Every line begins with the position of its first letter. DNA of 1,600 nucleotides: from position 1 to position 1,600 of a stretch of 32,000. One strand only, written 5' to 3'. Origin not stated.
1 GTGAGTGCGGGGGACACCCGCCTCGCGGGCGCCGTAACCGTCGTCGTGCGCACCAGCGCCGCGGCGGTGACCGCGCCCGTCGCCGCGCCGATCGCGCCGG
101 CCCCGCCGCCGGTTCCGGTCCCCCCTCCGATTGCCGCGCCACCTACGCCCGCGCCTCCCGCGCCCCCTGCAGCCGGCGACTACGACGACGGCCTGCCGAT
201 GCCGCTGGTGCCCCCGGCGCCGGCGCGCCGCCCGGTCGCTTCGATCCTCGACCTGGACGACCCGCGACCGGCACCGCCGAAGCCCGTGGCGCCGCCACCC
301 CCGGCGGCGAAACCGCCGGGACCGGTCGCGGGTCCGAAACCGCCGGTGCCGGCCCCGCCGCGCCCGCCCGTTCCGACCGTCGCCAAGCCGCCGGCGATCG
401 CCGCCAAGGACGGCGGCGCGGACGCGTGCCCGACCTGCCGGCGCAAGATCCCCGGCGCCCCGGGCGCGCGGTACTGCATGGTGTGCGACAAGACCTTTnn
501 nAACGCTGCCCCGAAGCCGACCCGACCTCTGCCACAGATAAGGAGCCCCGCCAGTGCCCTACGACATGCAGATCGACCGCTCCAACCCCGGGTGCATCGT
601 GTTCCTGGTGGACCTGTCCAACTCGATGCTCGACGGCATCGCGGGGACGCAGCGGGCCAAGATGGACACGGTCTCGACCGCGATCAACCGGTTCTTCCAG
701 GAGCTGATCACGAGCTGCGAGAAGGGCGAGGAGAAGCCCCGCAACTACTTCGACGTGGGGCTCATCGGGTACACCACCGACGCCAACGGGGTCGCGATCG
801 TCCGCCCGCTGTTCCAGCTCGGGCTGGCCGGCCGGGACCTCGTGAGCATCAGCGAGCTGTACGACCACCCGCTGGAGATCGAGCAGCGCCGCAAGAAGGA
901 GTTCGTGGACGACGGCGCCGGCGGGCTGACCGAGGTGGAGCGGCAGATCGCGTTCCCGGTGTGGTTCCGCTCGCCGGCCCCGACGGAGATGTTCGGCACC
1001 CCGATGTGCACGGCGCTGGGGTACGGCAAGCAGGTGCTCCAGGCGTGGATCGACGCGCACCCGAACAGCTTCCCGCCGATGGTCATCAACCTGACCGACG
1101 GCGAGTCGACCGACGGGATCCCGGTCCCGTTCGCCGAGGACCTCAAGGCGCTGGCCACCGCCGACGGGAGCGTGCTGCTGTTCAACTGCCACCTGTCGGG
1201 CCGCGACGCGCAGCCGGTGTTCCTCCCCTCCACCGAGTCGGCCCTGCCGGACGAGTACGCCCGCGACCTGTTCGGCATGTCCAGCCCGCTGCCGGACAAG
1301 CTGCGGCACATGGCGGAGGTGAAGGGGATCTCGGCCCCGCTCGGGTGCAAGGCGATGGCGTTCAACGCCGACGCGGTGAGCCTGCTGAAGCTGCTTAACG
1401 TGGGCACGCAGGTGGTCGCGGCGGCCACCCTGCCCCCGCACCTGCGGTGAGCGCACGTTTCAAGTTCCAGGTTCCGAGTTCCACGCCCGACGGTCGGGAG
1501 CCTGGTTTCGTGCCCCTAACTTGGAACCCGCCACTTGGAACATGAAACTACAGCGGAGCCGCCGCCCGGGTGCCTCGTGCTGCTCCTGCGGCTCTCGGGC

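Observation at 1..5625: Four-gene same-strand cluster: Zn-ribbon protein, live vWA, dead-vWA::PP2C fusion, exported multi-BON-like protein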

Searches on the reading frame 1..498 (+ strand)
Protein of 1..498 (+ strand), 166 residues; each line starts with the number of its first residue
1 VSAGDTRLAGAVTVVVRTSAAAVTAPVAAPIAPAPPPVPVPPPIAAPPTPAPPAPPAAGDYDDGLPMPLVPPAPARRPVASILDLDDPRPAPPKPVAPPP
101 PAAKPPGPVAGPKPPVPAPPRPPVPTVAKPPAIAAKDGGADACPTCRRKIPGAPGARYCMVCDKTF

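Call 8: search_protein_families(library=pfam, proteins=[window:1-498:+], max_evalue=1)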
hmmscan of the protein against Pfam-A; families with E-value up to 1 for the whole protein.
window:1-498:+ (166 aa): 0 families

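Call 9: search_protein_families(library=padloc, proteins=[window:1-498:+], max_evalue=1)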
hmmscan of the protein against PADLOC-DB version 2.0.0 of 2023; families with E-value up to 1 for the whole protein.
window:1-498:+ (166 aa): 0 families

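Call 11: search_protein_families(library=ncbifam, proteins=[window:1-498:+], max_evalue=1)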
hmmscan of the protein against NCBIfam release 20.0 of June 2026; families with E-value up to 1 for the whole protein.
window:1-498:+ (166 aa): 0 families
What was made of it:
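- Tried and rejected: NCBIfam gave nothing for the four proteins (call 11).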

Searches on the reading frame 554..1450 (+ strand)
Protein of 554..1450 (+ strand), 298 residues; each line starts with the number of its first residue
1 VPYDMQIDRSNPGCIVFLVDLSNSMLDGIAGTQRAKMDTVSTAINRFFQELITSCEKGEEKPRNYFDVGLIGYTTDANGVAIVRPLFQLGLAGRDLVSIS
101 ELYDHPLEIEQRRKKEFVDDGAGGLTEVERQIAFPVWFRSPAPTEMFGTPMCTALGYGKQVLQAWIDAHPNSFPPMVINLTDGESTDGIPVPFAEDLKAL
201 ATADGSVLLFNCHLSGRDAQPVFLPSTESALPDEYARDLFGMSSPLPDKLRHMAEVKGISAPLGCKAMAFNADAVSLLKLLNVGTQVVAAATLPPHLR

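Call 8: search_protein_families(library=pfam, proteins=[window:554-1447:+], max_evalue=1)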
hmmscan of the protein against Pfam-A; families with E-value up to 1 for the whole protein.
window:554-1447:+ (298 aa): 2 families
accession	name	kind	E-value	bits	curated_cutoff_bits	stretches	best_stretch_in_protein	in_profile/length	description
PF00092.34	VWA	-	0.00092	19.9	23.8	1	15-88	2-54/174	von Willebrand factor type A domain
PF13519.12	VWA_2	-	0.001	20.1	27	1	15-78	1-50/107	von Willebrand factor type A domain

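Call 9: search_protein_families(library=padloc, proteins=[window:554-1447:+], max_evalue=1)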
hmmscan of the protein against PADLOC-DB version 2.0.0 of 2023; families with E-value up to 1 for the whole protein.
window:554-1447:+ (298 aa): 1 family
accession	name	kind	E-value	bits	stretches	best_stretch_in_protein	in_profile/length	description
PDLC02224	TerY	-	1.9e-77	258.5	1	1-286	1-272/277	-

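Call 10: find_encoding_contigs(protein=window:554-1450:+, flank=10000, max_places=6)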
Protein window:554-1450:+ (298 aa): 11 contigs read that carry it; 6 places shown.
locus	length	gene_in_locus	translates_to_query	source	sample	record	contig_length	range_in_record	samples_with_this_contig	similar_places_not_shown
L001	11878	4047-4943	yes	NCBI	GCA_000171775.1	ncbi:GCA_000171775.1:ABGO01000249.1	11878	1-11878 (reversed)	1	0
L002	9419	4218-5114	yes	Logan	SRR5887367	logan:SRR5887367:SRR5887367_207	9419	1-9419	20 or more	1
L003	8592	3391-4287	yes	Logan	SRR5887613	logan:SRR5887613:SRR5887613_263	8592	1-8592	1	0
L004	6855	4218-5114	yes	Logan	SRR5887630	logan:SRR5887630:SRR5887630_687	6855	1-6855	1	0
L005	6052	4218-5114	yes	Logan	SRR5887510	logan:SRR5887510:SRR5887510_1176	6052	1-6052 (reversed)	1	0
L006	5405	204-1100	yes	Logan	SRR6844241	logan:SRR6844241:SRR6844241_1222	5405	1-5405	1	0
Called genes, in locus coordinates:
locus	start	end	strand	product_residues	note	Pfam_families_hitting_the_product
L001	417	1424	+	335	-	-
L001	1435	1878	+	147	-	-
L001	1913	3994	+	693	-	-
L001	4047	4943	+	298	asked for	-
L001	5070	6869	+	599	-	-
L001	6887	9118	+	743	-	-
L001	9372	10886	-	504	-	-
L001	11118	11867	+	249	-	PF16697:Yop-YscD_cpl, PF00498:FHA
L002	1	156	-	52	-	?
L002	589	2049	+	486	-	-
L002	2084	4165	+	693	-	-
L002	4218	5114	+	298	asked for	-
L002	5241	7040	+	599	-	-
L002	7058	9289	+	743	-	-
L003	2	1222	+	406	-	?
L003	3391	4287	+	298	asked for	-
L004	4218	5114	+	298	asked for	-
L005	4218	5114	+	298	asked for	-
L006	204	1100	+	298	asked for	-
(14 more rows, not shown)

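Call 11: search_protein_families(library=ncbifam, proteins=[window:554-1447:+], max_evalue=1)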
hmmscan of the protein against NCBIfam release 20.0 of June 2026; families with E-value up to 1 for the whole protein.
window:554-1447:+ (298 aa): 0 families

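Call 12: search_protein_families(library=pfam, proteins=[L001:417-1421:+, L001:1435-1875:+, L001:1913-3991:+, L002:589-2046:+, L001:9372-10883:-], max_evalue=0.1)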
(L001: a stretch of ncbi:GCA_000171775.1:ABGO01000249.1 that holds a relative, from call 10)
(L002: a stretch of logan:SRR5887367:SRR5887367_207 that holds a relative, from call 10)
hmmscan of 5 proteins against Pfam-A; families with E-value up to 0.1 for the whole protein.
L001:417-1421:+ (335 aa): 0 families

L001:1435-1875:+ (147 aa): 0 families

L001:1913-3991:+ (693 aa): 1 family
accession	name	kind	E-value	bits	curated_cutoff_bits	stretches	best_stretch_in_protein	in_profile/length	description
PF08092.16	Toxin_22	-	0.07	13.6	25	0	94-110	17-32/38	Magi peptide toxin family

L002:589-2046:+ (486 aa): 0 families

L001:9372-10883:- (503 aa): 0 families

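Call 13: search_protein_families(library=padloc, proteins=[L001:417-1421:+, L001:1435-1875:+, L001:1913-3991:+, L002:589-2046:+, L001:9372-10883:-], max_evalue=0.1)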
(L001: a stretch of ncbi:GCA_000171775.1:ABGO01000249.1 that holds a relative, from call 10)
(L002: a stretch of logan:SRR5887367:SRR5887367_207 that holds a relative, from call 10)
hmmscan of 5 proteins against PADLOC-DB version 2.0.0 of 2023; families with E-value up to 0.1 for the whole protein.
L001:417-1421:+ (335 aa): 0 families

L001:1435-1875:+ (147 aa): 0 families

L001:1913-3991:+ (693 aa): 0 families

L002:589-2046:+ (486 aa): 0 families

L001:9372-10883:- (503 aa): 0 families

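Call 76: search_solved_structures(query=L002:2084-4162:+, max_evalue=1)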
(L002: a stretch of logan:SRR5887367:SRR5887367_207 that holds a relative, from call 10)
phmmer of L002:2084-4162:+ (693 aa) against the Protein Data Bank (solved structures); distinct sequences matched with E-value up to 1: 0.

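Call 77: search_solved_structures(query=window:554-1447:+, max_evalue=0.1)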
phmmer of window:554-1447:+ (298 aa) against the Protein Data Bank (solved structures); distinct sequences matched with E-value up to 0.1: 0.
